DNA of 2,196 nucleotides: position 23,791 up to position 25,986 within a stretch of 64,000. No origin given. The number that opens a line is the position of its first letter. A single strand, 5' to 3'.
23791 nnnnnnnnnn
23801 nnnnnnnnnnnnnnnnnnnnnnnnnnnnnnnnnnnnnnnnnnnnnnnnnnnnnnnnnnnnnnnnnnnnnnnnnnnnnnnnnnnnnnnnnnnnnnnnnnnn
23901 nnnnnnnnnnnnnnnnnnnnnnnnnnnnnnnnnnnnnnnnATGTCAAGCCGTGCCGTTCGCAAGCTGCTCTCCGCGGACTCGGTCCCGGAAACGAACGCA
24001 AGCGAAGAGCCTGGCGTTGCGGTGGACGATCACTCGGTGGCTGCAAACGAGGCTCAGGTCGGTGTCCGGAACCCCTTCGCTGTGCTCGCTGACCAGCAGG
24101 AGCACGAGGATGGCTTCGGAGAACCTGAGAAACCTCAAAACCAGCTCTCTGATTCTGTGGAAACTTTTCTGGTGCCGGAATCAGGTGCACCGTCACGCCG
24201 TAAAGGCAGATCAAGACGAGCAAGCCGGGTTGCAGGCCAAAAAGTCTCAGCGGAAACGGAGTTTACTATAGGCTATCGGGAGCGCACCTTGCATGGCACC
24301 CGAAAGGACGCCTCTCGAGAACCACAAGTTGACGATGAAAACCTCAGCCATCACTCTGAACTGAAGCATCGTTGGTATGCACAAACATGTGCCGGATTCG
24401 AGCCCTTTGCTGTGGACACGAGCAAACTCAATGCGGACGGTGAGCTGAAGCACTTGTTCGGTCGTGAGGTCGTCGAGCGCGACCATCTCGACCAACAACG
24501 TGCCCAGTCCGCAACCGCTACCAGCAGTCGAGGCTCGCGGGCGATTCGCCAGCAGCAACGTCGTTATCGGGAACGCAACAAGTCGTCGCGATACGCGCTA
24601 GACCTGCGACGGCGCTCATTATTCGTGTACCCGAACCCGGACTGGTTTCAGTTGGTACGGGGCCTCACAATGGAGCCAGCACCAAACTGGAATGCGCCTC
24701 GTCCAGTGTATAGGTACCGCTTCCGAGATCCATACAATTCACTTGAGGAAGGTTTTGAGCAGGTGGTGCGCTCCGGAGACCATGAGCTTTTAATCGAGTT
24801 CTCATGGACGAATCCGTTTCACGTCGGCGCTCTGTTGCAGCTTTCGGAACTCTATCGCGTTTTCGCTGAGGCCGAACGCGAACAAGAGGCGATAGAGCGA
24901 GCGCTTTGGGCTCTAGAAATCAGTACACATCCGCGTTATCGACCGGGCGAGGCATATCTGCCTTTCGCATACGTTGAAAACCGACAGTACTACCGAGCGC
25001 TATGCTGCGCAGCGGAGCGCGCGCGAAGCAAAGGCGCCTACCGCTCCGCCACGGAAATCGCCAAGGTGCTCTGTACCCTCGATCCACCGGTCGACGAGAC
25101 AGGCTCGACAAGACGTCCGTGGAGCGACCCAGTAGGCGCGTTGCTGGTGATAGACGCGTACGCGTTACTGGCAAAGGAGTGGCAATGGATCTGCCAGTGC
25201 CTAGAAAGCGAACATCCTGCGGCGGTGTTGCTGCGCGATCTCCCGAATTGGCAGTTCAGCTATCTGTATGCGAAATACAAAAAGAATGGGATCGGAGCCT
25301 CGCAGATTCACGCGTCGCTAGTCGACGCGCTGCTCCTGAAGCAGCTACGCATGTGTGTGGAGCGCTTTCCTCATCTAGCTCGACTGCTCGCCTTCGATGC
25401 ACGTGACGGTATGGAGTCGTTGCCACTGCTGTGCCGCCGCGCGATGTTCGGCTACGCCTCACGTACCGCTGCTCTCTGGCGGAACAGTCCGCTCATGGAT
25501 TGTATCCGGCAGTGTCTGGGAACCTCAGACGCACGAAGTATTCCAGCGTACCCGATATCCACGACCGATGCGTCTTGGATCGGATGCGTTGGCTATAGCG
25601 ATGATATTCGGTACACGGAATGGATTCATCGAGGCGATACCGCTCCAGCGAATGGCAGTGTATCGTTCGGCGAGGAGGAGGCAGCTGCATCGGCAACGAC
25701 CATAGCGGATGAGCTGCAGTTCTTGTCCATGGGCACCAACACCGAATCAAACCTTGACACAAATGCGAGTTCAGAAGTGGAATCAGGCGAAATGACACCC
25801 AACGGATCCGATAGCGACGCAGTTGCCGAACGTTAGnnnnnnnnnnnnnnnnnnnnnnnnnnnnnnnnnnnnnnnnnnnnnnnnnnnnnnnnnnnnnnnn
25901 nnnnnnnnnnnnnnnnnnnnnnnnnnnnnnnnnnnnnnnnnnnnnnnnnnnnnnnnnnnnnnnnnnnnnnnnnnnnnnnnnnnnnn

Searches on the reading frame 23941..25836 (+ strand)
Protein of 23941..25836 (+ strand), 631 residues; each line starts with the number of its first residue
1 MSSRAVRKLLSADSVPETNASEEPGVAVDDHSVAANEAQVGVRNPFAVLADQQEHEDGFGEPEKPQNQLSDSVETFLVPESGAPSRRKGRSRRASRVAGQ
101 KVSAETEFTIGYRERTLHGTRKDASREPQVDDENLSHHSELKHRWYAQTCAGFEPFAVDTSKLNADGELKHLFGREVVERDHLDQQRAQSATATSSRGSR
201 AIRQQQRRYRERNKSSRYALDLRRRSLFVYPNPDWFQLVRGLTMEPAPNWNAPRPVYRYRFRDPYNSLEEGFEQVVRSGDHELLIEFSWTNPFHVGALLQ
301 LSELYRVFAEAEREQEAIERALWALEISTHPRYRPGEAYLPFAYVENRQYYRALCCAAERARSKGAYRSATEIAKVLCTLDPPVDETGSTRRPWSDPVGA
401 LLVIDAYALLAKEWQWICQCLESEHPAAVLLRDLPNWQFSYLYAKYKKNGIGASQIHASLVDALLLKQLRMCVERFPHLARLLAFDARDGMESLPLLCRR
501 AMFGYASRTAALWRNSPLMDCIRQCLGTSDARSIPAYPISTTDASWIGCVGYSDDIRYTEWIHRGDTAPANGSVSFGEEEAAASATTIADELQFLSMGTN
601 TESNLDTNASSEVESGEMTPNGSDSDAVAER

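Call 42: search_protein_families(library=pfam, proteins=[window:23941-25836:+], max_evalue=0.001)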
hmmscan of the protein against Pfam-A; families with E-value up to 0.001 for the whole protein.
window:23941-25836:+ (631 aa): 1 family
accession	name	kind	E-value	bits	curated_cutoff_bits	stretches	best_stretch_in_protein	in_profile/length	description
PF04910.20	Tcf25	-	1.1e-42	146.8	24.2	1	263-484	7-213/337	Transcriptional repressor TCF25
